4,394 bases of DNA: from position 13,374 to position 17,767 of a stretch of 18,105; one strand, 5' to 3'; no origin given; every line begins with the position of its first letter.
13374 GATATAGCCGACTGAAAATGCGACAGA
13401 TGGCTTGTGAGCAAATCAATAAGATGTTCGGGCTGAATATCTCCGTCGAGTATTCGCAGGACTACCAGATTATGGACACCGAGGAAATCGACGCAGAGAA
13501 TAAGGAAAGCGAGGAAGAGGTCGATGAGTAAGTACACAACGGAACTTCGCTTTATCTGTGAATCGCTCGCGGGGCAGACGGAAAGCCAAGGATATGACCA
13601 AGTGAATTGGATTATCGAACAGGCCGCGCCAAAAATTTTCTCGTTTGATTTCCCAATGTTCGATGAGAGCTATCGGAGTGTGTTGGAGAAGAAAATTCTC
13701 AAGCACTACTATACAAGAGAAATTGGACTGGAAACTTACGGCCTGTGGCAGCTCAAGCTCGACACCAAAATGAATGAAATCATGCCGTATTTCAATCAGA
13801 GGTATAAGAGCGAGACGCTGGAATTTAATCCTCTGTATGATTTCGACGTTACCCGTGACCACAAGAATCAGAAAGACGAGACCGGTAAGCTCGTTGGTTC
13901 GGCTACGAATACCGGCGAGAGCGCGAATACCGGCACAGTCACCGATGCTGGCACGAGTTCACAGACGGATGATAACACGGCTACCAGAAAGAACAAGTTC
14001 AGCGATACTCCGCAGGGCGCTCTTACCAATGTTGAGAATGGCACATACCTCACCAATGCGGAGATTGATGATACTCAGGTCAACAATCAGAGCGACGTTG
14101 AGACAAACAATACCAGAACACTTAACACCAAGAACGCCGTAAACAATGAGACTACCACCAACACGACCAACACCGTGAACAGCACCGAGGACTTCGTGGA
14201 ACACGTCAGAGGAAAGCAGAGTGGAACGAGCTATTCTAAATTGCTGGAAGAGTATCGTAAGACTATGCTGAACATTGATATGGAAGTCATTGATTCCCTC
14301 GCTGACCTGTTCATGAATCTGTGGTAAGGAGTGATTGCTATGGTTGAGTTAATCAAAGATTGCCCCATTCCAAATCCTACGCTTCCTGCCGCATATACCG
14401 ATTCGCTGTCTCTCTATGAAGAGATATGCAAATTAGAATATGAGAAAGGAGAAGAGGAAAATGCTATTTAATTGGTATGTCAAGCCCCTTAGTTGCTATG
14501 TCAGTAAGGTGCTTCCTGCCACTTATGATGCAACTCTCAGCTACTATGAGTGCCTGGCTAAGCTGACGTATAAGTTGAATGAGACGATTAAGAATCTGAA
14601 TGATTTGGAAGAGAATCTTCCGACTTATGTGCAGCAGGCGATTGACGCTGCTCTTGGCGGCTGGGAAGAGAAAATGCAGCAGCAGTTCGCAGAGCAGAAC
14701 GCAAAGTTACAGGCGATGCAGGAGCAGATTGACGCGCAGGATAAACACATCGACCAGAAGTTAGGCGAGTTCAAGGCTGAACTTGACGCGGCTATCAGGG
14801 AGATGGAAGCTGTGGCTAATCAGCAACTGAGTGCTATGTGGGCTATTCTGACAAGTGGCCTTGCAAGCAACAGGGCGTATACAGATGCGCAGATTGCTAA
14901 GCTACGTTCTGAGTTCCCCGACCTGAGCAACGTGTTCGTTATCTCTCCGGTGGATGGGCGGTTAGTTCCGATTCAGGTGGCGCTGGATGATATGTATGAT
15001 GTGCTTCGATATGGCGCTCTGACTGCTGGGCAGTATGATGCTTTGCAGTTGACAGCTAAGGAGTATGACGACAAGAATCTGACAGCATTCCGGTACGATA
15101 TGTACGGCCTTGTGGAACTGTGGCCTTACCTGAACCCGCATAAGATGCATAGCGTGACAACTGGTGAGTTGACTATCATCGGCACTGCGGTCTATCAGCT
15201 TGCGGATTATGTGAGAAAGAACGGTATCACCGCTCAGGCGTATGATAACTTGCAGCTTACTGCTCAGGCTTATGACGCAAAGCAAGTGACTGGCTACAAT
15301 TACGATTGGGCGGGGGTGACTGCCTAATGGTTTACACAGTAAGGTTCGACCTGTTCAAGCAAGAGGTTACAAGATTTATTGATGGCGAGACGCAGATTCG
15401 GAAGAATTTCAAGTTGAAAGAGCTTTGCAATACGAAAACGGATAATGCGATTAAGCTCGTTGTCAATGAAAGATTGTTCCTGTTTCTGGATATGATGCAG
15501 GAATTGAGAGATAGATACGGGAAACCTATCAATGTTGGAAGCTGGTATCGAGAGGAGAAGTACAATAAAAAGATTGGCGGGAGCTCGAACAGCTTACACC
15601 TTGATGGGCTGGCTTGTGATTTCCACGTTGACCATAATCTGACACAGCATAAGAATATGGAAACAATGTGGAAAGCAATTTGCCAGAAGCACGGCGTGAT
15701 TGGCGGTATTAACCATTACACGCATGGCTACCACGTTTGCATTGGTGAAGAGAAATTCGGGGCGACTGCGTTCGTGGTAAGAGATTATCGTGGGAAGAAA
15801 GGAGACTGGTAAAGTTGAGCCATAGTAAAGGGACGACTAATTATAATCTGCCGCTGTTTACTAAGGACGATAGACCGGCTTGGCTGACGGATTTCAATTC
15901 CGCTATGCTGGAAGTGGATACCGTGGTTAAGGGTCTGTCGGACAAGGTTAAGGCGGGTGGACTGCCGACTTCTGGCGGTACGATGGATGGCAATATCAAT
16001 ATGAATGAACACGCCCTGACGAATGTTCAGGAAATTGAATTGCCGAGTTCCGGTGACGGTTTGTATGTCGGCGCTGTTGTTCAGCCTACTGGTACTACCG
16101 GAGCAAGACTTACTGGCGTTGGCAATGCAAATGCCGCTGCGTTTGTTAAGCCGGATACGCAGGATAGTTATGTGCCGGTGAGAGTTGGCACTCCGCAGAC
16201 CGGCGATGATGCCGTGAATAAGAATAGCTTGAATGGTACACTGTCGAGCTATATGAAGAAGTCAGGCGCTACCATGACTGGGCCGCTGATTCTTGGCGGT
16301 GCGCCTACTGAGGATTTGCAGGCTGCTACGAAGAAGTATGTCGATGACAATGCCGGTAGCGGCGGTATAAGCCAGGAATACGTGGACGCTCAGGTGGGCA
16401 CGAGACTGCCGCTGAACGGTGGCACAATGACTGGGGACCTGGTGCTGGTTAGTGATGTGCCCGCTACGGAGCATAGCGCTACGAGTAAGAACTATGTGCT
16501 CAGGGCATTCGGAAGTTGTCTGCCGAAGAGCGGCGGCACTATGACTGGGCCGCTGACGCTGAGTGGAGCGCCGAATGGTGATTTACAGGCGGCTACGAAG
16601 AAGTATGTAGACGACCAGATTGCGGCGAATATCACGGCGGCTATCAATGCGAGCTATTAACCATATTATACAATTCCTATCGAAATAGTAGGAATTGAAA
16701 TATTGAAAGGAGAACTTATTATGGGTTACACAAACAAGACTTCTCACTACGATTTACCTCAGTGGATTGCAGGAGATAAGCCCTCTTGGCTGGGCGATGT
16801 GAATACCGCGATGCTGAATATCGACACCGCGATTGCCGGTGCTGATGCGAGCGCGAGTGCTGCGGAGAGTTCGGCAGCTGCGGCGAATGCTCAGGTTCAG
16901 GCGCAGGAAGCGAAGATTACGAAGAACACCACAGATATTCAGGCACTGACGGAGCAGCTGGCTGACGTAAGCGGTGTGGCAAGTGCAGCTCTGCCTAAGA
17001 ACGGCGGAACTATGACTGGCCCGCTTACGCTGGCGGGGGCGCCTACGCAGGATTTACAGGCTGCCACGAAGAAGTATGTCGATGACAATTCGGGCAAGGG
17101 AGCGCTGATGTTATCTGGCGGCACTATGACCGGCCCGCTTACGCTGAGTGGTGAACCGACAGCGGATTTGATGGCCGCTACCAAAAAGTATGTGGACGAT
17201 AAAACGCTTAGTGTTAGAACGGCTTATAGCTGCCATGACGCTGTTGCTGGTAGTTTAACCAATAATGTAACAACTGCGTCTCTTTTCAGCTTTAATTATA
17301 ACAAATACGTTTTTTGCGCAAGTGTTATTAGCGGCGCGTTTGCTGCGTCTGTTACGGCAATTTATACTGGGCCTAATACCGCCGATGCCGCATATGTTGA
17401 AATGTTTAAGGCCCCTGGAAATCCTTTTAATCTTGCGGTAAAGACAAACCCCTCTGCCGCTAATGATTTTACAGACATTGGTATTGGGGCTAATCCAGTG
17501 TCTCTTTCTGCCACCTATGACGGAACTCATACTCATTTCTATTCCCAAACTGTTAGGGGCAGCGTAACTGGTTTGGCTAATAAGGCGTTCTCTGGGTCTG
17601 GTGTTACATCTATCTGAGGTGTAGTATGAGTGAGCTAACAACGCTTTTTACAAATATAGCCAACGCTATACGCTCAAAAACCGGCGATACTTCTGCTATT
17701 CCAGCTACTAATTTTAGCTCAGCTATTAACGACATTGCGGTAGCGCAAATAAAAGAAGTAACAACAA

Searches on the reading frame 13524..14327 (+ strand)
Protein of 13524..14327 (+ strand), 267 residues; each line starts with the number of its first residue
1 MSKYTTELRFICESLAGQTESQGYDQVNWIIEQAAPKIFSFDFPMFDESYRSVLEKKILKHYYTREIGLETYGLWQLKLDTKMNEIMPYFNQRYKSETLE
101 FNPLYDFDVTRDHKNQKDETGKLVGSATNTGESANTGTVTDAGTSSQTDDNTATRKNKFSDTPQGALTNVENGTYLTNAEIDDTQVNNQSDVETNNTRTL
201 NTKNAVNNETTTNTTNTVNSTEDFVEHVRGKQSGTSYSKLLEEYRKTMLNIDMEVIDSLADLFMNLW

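Call 63: search_protein_families(library=pfam, max_evalue=0.01, proteins=[window:13524-14327:+])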
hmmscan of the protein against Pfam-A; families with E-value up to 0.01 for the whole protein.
window:13524-14327:+ (267 aa): 0 families

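Call 64: search_protein_families(library=phrogs, max_evalue=0.001, proteins=[window:13524-14327:+])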
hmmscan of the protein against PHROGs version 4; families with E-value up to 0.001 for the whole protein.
window:13524-14327:+ (267 aa): 3 families
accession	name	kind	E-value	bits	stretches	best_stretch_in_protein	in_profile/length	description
phrog_3225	-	connector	6.5e-39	135.3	1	1-267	1-263/263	adaptor Ad4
phrog_5472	-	tail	1.7e-30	107.2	1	1-267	1-264/264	lower collar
phrog_26520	-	tail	0.0001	22.8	1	23-85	36-96/215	lower collar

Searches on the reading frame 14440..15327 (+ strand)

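Call 63: search_protein_families(library=pfam, max_evalue=0.01, proteins=[window:14440-15327:+])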
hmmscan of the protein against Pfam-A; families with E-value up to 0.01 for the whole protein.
window:14440-15327:+ (295 aa): 3 families
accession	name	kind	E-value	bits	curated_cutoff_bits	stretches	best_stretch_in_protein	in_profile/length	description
PF01442.23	Apolipoprotein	-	0.00012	22.3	90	1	38-160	74-186/190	Apolipoprotein A1/A4/E domain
PF14362.11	DUF4407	-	0.0013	18.5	31.3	1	57-162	110-221/297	Domain of unknown function (DUF4407)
PF24487.1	NDC80_loop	-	0.0016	18.6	27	1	37-129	72-163/233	Kinetochore protein NDC80 loop region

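Call 64: search_protein_families(library=phrogs, max_evalue=0.001, proteins=[window:14440-15327:+])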
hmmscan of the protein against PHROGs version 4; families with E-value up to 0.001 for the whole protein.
window:14440-15327:+ (295 aa): 0 families

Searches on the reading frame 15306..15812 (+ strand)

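Call 63: search_protein_families(library=pfam, max_evalue=0.01, proteins=[window:15306-15812:+])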
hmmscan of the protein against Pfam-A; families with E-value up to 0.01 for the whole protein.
window:15306-15812:+ (168 aa): 2 families
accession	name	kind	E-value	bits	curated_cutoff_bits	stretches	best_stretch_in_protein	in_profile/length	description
PF08291.16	Peptidase_M15_3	-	3.2e-17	63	23.2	1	34-140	2-106/108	Peptidase M15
PF05951.18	Peptidase_M15_2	-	0.0035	17.5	27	1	30-111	31-115/153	Bacterial protein of unknown function (DUF882)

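Call 64: search_protein_families(library=phrogs, max_evalue=0.001, proteins=[window:15306-15812:+])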
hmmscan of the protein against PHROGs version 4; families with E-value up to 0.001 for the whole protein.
window:15306-15812:+ (168 aa): 3 families
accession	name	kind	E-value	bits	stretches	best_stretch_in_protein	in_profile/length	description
phrog_894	-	lysis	1.8e-21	77.6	1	26-118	41-132/389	endolysin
phrog_17373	-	other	9.1e-07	29.8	1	60-114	41-96/224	peptidase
phrog_25247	-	other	0.00064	19.9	1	60-108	424-472/520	peptidase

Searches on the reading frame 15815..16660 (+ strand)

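Call 64: search_protein_families(library=phrogs, max_evalue=0.001, proteins=[window:15815-16660:+])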
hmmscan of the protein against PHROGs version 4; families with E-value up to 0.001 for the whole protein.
window:15815-16660:+ (281 aa): 5 families
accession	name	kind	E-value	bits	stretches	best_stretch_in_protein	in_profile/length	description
phrog_16641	-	tail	3.1e-14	52.5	2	142-179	118-156/1296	tail fiber protein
phrog_8378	-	tail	4.6e-08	32.3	0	217-259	1041-1083/1446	tail fiber protein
phrog_33513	-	unknown function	9.9e-08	31.3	0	233-272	874-913/1042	-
phrog_3639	-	tail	2.9e-05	24.4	0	144-255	175-268/474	minor tail protein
phrog_2332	-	other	0.00039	20.6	0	230-270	295-334/343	hyaluronidase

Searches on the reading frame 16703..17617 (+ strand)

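Call 64: search_protein_families(library=phrogs, max_evalue=0.001, proteins=[window:16703-17617:+])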
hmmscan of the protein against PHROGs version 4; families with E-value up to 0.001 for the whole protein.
window:16703-17617:+ (304 aa): 3 families
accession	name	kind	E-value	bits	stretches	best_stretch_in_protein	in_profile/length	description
phrog_16641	-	tail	3.7e-12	45.6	2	93-130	120-157/1296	tail fiber protein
phrog_6320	-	tail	1.4e-05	25.1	1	18-249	435-660/745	tail fiber protein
phrog_15385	-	unknown function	0.00019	22.4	0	138-206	56-118/181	-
